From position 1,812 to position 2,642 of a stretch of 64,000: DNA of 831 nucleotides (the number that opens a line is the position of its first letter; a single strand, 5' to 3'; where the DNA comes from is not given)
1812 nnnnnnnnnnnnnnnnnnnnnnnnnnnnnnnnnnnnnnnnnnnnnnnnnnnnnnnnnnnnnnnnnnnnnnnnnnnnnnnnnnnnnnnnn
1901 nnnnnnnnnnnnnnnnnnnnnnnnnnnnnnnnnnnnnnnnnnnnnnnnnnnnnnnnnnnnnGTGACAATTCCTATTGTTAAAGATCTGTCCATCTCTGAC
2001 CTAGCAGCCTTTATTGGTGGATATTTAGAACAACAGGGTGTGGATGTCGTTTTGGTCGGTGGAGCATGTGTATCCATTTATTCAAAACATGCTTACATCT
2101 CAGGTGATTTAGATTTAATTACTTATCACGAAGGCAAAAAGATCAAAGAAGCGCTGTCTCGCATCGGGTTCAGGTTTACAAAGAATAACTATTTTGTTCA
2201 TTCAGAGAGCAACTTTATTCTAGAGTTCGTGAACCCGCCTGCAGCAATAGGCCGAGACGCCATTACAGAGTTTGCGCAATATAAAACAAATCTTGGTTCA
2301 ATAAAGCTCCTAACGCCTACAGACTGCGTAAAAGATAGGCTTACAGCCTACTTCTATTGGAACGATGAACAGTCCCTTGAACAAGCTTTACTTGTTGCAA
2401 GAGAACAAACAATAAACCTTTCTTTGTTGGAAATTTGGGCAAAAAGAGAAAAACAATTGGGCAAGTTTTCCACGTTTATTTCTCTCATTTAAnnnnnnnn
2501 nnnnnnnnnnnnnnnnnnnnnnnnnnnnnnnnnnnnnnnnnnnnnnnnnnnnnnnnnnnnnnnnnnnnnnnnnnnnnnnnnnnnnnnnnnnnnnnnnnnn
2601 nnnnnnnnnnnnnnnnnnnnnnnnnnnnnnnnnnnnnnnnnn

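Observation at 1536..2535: ~920-bp AT-rich two-gene cassette inserted at the 3-prime end of a gene, bounded by perfect 34-bp direct repeats, with no recombinase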

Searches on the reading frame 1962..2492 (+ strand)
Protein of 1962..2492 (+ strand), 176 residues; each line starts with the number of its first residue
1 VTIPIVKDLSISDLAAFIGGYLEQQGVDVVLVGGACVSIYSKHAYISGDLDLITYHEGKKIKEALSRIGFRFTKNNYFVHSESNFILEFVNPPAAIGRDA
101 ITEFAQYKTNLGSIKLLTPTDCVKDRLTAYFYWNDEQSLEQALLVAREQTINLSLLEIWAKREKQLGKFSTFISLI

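Call 7: search_protein_families(library=pfam, proteins=[window:1962-2492:+], max_evalue=0.1)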
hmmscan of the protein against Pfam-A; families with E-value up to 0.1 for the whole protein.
window:1962-2492:+ (176 aa): 1 family
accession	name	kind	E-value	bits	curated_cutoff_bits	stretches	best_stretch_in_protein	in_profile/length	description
PF09970.15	DUF2204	-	0.0048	17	20.3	1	18-62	8-52/181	Nucleotidyl transferase of unknown function (DUF2204)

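Call 11: find_encoding_contigs(protein=window:1962-2492:+, flank=6000, max_places=10)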
Protein window:1962-2492:+ (176 aa): 6 contigs read that carry it; 3 places shown.
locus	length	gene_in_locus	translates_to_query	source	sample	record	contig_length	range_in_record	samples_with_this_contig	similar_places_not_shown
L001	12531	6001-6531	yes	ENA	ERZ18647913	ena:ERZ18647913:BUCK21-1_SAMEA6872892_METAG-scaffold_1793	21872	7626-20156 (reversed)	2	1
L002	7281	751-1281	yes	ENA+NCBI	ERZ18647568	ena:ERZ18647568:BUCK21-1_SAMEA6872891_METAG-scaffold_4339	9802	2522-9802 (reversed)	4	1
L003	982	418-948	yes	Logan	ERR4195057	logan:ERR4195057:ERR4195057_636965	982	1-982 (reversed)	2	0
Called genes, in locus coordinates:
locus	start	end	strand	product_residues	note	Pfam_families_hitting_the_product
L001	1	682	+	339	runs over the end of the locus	-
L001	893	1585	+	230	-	PF03808:Glyco_tran_WecG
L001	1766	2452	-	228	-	PF25160:LdpA_Fe-S-bd (faint), PF13484:Fer4_16 (faint), PF12838:Fer4_7 (weak), PF00037:Fer4 (weak), PF14697:Fer4_21 (weak), PF12838:Fer4_7 (weak), PF00037:Fer4 (weak), PF12797:Fer4_2 (weak), +3 more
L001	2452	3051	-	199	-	PF02508:Rnf-Nqr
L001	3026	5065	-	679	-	PF13328:HD_4, PF01966:HD, PF04607:RelA_SpoT, PF02824:TGS, PF28438:RelA_RIS, PF01842:ACT (weak), PF13291:ACT_4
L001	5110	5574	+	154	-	-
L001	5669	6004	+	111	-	-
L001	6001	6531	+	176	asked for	-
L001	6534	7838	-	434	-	PF03448:MgtE_N (weak)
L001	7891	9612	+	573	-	PF02120:Flg_hook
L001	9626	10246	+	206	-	PF03963:FlgD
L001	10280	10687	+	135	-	PF12611:Flagellar_put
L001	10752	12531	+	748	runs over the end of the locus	PF00460:Flg_bb_rod, PF22692:LlgE_F_G_D1, PF07559:FlgE_D2, PF06429:Flg_bbr_C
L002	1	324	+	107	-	?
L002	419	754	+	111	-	-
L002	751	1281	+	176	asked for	-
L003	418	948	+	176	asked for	-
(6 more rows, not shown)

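Call 15: find_homologous_proteins(query=window:1962-2492:+)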
Query window:1962-2492:+ (176 aa): 1123 proteins with E <= 0.001 among 1210 candidates; the best 120 are listed.
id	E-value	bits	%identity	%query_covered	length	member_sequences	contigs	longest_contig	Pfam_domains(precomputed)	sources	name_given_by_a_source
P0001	1.3e-110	385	100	100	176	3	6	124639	-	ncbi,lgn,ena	-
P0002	7.2e-81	288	74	99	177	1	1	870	-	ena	-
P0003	3.0e-77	276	89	80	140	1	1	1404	-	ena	-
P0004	5.3e-63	230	61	97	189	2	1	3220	-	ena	-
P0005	1.3e-60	222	57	94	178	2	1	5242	-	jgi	jgi:hypothetical protein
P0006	6.0e-60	220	54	95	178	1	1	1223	-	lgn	-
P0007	7.2e-60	220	56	98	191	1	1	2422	-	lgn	-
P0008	1.5e-59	219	57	93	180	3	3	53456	-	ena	-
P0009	5.1e-57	210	56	94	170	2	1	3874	-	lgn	-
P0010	8.7e-55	203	52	94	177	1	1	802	-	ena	-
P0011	2.6e-53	198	55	94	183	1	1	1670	-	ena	-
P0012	4.2e-52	194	53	90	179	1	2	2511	PF09970.16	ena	-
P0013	4.5e-52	194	51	95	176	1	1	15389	-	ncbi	ncbi:hypothetical protein ACFLZV_03000 [Candidatus Margulisiibacteriota bacterium]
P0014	7.4e-52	194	51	97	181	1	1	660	-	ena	-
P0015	1.1e-51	193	51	95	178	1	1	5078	-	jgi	jgi:hypothetical protein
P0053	9.4e-48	180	49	95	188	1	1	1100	-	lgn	-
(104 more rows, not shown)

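Call 29: find_related_loci(query=A4, collection=metagenome_contigs, flank=6000)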
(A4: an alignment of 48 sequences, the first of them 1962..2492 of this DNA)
Query A4 (176 aa) in metagenome_contigs; peptide patterns used: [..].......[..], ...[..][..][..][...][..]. (x = any residue, [..] = any of these).
600 stretches matched a pattern (row limit reached: there are more); 580 encode a relative of the query (tblastn E <= 1e-3); the best 80 are kept; 80 distinct loci.
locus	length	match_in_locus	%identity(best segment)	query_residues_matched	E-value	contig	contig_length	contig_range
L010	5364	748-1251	52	6-173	1e-57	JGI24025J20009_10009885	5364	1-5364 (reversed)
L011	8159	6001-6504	52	6-173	1e-57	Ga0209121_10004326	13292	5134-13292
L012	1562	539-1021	49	6-166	2e-56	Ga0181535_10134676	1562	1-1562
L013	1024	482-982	48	6-172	8e-58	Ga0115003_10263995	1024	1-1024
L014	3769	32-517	52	14-176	6e-54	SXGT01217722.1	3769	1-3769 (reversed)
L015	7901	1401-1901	49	9-176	6e-53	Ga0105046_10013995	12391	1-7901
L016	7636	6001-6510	47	6-172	1e-52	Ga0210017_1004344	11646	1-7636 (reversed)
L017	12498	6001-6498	49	8-174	1e-51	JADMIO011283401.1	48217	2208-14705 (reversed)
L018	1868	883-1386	47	6-172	3e-52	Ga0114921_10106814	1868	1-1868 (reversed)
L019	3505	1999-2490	47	9-173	2e-51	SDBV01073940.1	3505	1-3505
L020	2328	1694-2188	45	9-173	8e-52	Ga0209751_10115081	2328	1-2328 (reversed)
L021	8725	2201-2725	47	1-176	3e-51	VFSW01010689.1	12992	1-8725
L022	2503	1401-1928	44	4-175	9e-52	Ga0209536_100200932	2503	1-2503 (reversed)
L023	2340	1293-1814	45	6-176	5e-52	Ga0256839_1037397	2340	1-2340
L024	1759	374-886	44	6-173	3e-52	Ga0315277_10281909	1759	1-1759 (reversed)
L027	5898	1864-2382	43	7-176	1e-50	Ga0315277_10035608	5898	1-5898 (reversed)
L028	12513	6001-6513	46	6-176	9e-51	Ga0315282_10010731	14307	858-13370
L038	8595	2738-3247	46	7-176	2e-50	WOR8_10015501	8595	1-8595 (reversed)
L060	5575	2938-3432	47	6-169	8e-49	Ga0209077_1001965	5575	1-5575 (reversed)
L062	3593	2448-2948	44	7-173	8e-49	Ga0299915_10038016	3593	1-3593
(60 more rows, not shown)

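Call 42: search_protein_families(library=padloc, proteins=[window:1962-2492:+], max_evalue=1)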
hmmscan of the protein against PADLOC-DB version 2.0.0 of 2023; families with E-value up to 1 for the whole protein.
window:1962-2492:+ (176 aa): 1 family
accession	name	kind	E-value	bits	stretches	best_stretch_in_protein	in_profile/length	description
PDLC02303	AbiEii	-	0.034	11.6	1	5-67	20-80/249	AbiEii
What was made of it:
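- Closest known: AbiE. Different: Sequence profiles do not match significantly: AbiEii E = 0.034, and DUF2204 is below its cut-off (calls 7, 42).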

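Call 43: search_protein_families(library=ncbifam, proteins=[window:1962-2492:+], max_evalue=1)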
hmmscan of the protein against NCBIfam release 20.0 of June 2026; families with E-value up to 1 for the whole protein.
window:1962-2492:+ (176 aa): 0 families

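Call 44: search_solved_structures(query=A4, max_evalue=1, show_alignments=2)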
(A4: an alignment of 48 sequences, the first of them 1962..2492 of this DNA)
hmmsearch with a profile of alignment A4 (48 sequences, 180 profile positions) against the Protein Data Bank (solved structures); distinct sequences matched with E-value up to 1: 1.
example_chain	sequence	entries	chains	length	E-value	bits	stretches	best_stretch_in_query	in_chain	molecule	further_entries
5uvd_A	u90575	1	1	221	0.24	14.2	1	10-63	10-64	Nucleotidyltransferase-like protein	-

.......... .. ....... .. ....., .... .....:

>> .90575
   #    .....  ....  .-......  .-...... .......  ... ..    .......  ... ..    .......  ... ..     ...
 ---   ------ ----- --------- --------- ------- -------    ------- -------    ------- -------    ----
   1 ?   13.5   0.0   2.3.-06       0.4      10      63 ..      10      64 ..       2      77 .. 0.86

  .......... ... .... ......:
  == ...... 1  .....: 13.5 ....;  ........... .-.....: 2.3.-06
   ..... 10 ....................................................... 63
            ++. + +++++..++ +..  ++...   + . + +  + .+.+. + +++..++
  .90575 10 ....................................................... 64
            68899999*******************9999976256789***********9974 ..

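Call 50: predict_structure(alignment_id=A4)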
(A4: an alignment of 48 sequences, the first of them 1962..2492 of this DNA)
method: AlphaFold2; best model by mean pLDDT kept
length: 176 residues; sequences in the alignment: 48
mean_pLDDT: 93.3   pTM: 0.86
mean pLDDT of the five models: 93.3, 87.7, 79.6, 77.9, 76.2
residues with pLDDT >= 90: 154; 70-90: 16; 50-70: 5; < 50: 1
segments of 3 or more residues with pLDDT < 50: none
pLDDT, mean of each block of 10 residues (from residue 1): 76 96 96 94 93 93 96 96 94 78 93 96 96 97 97 97 97 97
secondary structure, 60 per line:
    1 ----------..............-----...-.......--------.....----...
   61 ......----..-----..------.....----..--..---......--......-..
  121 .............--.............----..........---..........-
elements in order: H11-24 E30-32 H34-40 E49-53 H58-66 E86-90 E104-109 E112-117 H119-133 H136-148 H153-162 H166-175

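Call 52: fold_search(model_id=the predicted structure, library=pdb)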
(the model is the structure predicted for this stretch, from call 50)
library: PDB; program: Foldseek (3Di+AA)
matches with E <= 10: 228; with E <= 0.001: 4
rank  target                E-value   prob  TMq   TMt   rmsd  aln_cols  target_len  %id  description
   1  5uvd                  7.5e-05  1.00  0.61  0.51   6.2       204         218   11  Crystal structure of an antigenic nucleotidyltransferase-like protein from Paracoccidioides brasiliensis (released 2018-01-31)
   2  4wqk                  3.0e-04  1.00  0.49  0.49   6.8       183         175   14  Crystal structure of aminoglycoside nucleotidylyltransferase ANT(2")-Ia, apo form (released 2014-11-12)
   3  5kqj_MODEL_1_A        5.4e-04  1.00  0.48  0.46   7.7       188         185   14  Solution Structure of Antibiotic-Resistance Factor ANT(2'')-Ia Reveals Substrate-Regulated Conformation Dynami (released 2017-07-12)
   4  5cfu                  5.4e-04  1.00  0.48  0.48   7.5       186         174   14  Crystal Structure of ANT(2")-Ia in complex with adenylyl-2"-tobramycin (released 2016-07-20)
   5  4xje                  1.0e-03  1.00  0.51  0.51   6.6       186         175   13  CRYSTAL STRUCTURE OF ANT(2") IN COMPLEX WITH AMP AND TOBRAMYCIN (released 2016-01-20)
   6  5cfs                  1.0e-03  1.00  0.48  0.48   6.8       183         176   14  Crystal Structure of ANT(2")-Ia in complex with AMPCPP and tobramycin (released 2016-03-16)
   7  8an5_B                1.0e-03  1.00  0.45  0.44   8.2       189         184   12  MenAT1 toxin-antitoxin complex (rv0078a-rv0078b) from Mycobacterium tuberculosis H37Rv (released 2023-08-02)
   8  2ewr                  1.4e-03  1.00  0.49  0.54   4.8       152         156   14  Crystal structure of a putative nucleotidyltransferase (tm1012) from Thermotoga maritima at 1.60 A resolution (released 2005-12-06)
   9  8xhr_A                1.5e-03  1.00  0.53  0.35   5.3       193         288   12  Crystal structure of Mycobacterium tuberculosis MenT3 bound with CTP (released 2024-02-28)
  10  4wse_B                1.7e-03  1.00  0.49  0.20   5.1       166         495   12  Crystal structure of the Mimivirus polyadenylate synthase (released 2015-04-01)
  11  7c46                  1.8e-03  1.00  0.54  0.35   5.8       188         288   13  Crystal Structure of Rv1045 toxin point variant K189A (released 2021-05-26)
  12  4fo1_A                1.8e-03  1.00  0.50  0.55   6.2       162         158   15  Crystal structure of lincosamide antibiotic adenylyltransferase LnuA, apo (released 2012-07-04)
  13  6y5u                  2.0e-03  1.00  0.50  0.33   5.4       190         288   12  MenT3 (aka TglT), nucleotidyltransferase toxin Rv1045 from Mycobacterium tuberculosis (released 2020-09-16)
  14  8an4_B                2.1e-03  1.00  0.50  0.47   8.1       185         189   13  MenT1 toxin (rv0078a) from Mycobacterium tuberculosis H37Rv (released 2023-08-02)
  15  6j7q                  2.6e-03  1.00  0.48  0.32   6.1       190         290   12  Crystal structure of toxin TglT (unusual type guanylyltransferase-like toxin, Rv1045) mutant S78A from Mycobacterium tub (released 2020-05-13)
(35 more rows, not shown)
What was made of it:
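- Closest known: AbiE. Same: The NTase fold matches MenT1, MenT3 and related enzymes (call 52).
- The fold resembles MenT1, MenT3 and ANT enzymes (calls 50, 52).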

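Call 55: find_encoding_contigs(protein=P0003, flank=6000)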
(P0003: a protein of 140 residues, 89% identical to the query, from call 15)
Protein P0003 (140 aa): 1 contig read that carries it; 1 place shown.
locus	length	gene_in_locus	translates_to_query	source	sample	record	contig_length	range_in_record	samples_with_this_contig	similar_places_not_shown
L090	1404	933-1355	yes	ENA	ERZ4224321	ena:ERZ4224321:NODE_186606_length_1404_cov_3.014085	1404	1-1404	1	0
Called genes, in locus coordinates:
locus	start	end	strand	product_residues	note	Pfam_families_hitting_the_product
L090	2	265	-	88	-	?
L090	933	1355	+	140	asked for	-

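Call 56: find_encoding_contigs(protein=P0002, flank=6000)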
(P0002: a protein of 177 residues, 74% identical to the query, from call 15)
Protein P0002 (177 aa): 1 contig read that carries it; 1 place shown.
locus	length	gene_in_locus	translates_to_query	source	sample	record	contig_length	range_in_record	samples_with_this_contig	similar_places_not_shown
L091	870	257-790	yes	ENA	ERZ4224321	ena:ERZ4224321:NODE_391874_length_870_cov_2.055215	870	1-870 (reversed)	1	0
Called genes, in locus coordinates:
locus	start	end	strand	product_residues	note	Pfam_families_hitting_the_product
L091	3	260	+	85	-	?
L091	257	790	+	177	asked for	-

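Call 57: find_encoding_contigs(protein=P0004, flank=6000)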
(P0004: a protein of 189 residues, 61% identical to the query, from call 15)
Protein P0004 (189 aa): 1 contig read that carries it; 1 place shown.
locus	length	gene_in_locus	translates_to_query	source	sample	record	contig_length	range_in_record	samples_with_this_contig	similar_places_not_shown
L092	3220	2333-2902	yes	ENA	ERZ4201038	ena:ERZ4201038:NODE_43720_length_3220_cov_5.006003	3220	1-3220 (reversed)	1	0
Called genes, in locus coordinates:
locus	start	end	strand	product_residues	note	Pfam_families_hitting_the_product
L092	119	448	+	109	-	PF01909:NTP_transf_2, PF18765:Polbeta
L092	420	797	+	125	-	PF05168:HEPN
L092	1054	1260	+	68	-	PF09720:Unstab_antitox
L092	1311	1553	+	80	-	-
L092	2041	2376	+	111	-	-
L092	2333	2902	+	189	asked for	-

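Call 85: search_protein_families(library=pfam, proteins=[L060:3557-5332:-, L027:1201-1422:+, L027:2869-3942:+, L060:1023-1646:+, L038:3600-3890:-, L038:3902-4162:-, L038:4659-5018:-, L028:6649-7218:+, L028:3927-5132:+], max_evalue=0.001)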
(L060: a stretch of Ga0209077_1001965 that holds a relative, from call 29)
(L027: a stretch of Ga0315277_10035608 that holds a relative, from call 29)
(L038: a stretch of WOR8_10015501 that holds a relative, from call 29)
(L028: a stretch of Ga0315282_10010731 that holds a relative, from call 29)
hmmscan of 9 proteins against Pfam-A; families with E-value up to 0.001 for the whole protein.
L060:3557-5332:- (591 aa): 2 families
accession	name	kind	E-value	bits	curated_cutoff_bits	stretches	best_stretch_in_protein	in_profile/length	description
PF01432.26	Peptidase_M3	-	6e-49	168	27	1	202-576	4-453/457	Peptidase family M3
PF08439.15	Peptidase_M3_N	-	3.5e-10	40.4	25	1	118-179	4-68/70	Oligopeptidase F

L027:1201-1422:+ (73 aa): 0 families

L027:2869-3942:+ (357 aa): 3 families
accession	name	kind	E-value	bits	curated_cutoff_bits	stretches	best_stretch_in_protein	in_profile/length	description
PF02661.23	Fic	-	2.1e-15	57.7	24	1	110-220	2-93/93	Fic/DOC family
PF22168.2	DIP2311-like_C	-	0.00013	22.6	27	1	315-353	24-62/63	Transcriptional regulator DIP2311-like, C-terminal domain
PF12802.13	MarR_2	-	0.00066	20.2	27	0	305-346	16-56/61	MarR family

L060:1023-1646:+ (207 aa): 1 family
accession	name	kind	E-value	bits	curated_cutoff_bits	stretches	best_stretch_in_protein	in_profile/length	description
PF25107.1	VWA7_N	-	1.3e-14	54.5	27.5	1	21-101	22-102/230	VWA7 N-terminal domain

L038:3600-3890:- (96 aa): 2 families
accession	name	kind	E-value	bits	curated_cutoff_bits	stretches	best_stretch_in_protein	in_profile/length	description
PF15781.12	ParE-like_toxin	-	4e-07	30.3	28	1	12-87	5-85/87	ParE-like toxin of type II bacterial toxin-antitoxin system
PF05016.21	ParE_toxin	-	4.2e-07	30.9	23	1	20-85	17-89/89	ParE toxin of type II toxin-antitoxin system, parDE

L038:3902-4162:- (86 aa): 1 family
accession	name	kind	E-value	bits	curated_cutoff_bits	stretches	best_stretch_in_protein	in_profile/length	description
PF02604.26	PhdYeFM_antitox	-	1.4e-18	66.9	29.8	1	1-58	1-58/74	Antitoxin Phd_YefM, type II toxin-antitoxin system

L038:4659-5018:- (119 aa): 3 families
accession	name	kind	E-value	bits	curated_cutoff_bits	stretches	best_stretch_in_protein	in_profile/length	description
PF18480.7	DUF5615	-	4.4e-25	88.1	23.8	1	1-110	1-109/110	Domain of unknown function (DUF5615)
PF01927.22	Mut7-C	-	2.2e-05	25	23.3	1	1-92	1-80/146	Mut7-C RNAse domain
PF18478.7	PIN_10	-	6.5e-05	23.4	26.2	1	1-58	1-62/84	PIN like domain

L028:6649-7218:+ (189 aa): 1 family
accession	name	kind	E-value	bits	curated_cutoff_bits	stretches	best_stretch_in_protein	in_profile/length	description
PF04313.20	HSDR_N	-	4.1e-09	37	25.1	1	84-152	124-192/198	Type I restriction enzyme R protein N terminus (HSDR_N)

L028:3927-5132:+ (401 aa): 3 families
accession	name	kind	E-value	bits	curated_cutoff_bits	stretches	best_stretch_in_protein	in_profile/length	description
PF13635.12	DUF4143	-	2.9e-45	154.3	28.1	1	190-343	1-158/160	Domain of unknown function (DUF4143)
PF13173.12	AAA_14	-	1.8e-25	89.9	27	1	34-151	2-128/129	AAA domain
PF13401.12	AAA_22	-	0.00022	22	27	0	33-75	4-51/130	AAA domain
